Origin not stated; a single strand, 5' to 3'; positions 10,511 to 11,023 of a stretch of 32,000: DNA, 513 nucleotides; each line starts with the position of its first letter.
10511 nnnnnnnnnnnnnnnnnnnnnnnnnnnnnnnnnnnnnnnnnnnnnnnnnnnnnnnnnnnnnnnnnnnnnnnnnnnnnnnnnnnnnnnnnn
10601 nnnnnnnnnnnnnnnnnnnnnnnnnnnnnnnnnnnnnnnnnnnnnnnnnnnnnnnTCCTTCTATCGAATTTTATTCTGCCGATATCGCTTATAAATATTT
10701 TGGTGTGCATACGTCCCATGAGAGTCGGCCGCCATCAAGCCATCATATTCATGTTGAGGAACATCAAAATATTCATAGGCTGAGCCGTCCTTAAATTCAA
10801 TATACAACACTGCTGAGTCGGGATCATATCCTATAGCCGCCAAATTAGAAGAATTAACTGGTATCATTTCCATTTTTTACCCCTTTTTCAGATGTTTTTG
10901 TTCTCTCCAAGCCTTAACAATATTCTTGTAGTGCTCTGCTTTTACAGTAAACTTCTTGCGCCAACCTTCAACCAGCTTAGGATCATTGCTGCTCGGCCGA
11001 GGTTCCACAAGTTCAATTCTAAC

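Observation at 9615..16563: Canonical SIR2-HerA pair embedded in a seven-gene, tightly packed co-directional string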

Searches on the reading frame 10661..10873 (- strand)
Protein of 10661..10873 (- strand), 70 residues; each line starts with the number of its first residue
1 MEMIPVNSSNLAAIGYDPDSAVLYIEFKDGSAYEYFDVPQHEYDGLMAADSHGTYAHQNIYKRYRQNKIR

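Call 3: search_protein_families(library=pfam, proteins=[window:10661-10873:-], max_evalue=0.01)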
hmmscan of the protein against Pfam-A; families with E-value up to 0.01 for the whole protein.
window:10661-10873:- (70 aa): 1 family
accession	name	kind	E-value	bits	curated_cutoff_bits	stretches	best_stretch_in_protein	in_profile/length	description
PF13619.11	KTSC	-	7.5e-25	86.9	25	1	7-64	1-58/58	KTSC domain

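Call 4: search_protein_families(library=padloc, proteins=[window:10661-10873:-], max_evalue=0.01)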
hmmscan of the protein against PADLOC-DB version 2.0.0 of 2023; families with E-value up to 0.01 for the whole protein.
window:10661-10873:- (70 aa): 0 families

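Call 5: search_protein_families(library=ncbifam, proteins=[window:10661-10873:-], max_evalue=0.01)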
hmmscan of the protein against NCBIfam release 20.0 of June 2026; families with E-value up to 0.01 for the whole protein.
window:10661-10873:- (70 aa): 0 families

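Call 48: search_solved_structures(query=window:10661-10873:-, max_evalue=1)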
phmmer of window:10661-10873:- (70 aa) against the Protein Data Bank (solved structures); distinct sequences matched with E-value up to 1: 11.
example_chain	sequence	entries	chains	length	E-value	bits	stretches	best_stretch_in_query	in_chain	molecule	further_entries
7x8c_A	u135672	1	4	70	2e-13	53.3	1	5-69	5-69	KTSC domain-containing protein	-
8wiv_A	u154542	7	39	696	2.8e-12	49.6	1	6-68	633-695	Helicase HerA central domain-containing protein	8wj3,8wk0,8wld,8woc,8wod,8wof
4rgi_A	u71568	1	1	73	2.8e-10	43.3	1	1-58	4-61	Uncharacterized protein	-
2es0_A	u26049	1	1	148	0.21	15.3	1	15-62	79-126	regulator of G-protein signalling 6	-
3u0h_A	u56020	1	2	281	0.21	15.3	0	17-63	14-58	Xylose isomerase domain protein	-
9qjp_F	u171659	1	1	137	0.37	14.5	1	18-58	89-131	a3NB83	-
9tns_F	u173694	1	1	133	0.45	14.3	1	18-58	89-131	a3NB83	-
9qey_H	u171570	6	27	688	0.61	13.8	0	6-40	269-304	Coronin-1B,Methylated-DNA--protein-cysteine methyltransferase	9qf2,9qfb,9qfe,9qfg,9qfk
4unm_A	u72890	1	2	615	0.62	13.8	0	13-56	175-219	SECRETED PROTEIN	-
5lqi_A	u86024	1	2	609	0.65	13.7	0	13-56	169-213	Secreted protein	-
5lxz_B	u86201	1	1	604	0.72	13.6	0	13-56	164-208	Secreted protein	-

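Call 60: search_protein_families(library=phrogs, proteins=[window:10661-10873:-], max_evalue=0.01)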
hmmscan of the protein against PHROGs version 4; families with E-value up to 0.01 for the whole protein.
window:10661-10873:- (70 aa): 3 families
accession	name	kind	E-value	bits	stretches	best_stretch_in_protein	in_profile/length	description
phrog_3292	-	unknown function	1.3e-19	71.7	1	1-69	108-176/436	-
phrog_8113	-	unknown function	4.1e-10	41.1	1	4-69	14-80/144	-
phrog_7365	-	unknown function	0.00051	20.7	1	3-63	7-69/79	-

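Call 66: search_dna_similar(query=window:10661-10873:-, collection=plasmids, mode=protein, max_evalue=0.000001, max_rows=60)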
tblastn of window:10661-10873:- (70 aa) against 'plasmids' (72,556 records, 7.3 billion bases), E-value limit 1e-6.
Records with a match: 50; places in all: 52; records where one place covers at least 80% of the query: 49.
Best place of each record, by identity: <60% 50.
By first word of the organism name: Halorussus 8; Bacillus 7; Sulfitobacter 3; Bradyrhizobium 2; Nostoc 2; Rhizobium 2; Halomarina 2; Deinococcus 2; Halorubrum 1; Haloarcula 1; and 20 more.
By predicted mobility (MOB-suite, as given by PLSDB): non-mobilizable 38; mobilizable 7; conjugative 5.
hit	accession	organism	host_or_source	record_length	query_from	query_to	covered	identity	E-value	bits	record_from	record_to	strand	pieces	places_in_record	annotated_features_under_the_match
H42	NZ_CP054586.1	Halorubrum sp. CBA1229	solar salt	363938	1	70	100%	51.4%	3e-16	77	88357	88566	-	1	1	KTSC domain-containing protein | ThiF family adenylyltransferase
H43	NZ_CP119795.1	Haloarcula sp. SYNS111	cell culture,sediment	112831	1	70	100%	51.4%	8e-16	76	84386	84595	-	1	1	KTSC domain-containing protein | ThiF family adenylyltransferase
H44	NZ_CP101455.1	Halorarius litoreus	cell culture,saline-alkali soil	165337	1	70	100%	51.4%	1e-15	76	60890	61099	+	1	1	KTSC domain-containing protein | ThiF family adenylyltransferase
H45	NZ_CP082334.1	Exiguobacterium acetylicum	water,Urban freshwater pond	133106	1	70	100%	50.0%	6e-16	77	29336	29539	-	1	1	KTSC domain-containing protein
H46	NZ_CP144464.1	Halalkalicoccus sp. FCH27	cell culture,Salt lake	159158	1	70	100%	50.0%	4e-15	74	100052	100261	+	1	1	KTSC domain-containing protein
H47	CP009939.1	Bacillus cereus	Homo sapiens,Human clinical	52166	1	69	99%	50.0%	1e-14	73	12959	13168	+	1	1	KTSC domain protein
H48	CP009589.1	Bacillus cereus G9241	Human clinical sample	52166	1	69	99%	50.0%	1e-14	73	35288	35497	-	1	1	KTSC domain protein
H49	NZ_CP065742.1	Bacillus tropicus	-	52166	1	69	99%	50.0%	1e-14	73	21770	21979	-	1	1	KTSC domain-containing protein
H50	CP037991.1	Bacillus mycoides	soil core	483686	1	69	99%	48.6%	2e-14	72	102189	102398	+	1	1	KTSC domain-containing protein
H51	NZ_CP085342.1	Haladaptatus halobius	cell culture,saline soil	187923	1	70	100%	47.1%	1e-13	70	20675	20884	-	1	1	none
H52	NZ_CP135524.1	Halomontanus rarus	Salt lake,Salt lake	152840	1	69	99%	47.8%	3e-14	72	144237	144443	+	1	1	KTSC domain-containing protein | hypothetical protein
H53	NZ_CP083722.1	Bradyrhizobium sp. 41S5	Glycine max cv. AC Glengarry,Cell ...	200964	5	69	93%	49.2%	3e-14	72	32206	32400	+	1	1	KTSC domain-containing protein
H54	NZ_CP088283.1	Bradyrhizobium quebecense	soybean cv. AC Glengarry,Cell ...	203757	5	69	93%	49.2%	3e-14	72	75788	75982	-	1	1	KTSC domain-containing protein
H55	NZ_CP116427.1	Sulfitobacter faviae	Hexacorallia,culture,Cold water coral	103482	1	69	99%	46.4%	1e-12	67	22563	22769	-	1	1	KTSC domain-containing protein | ATP-binding protein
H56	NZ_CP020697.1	Sulfitobacter sp. D7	calanoid copepod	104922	1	69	99%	46.4%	1e-12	67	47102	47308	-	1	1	KTSC domain-containing protein | ATP-binding protein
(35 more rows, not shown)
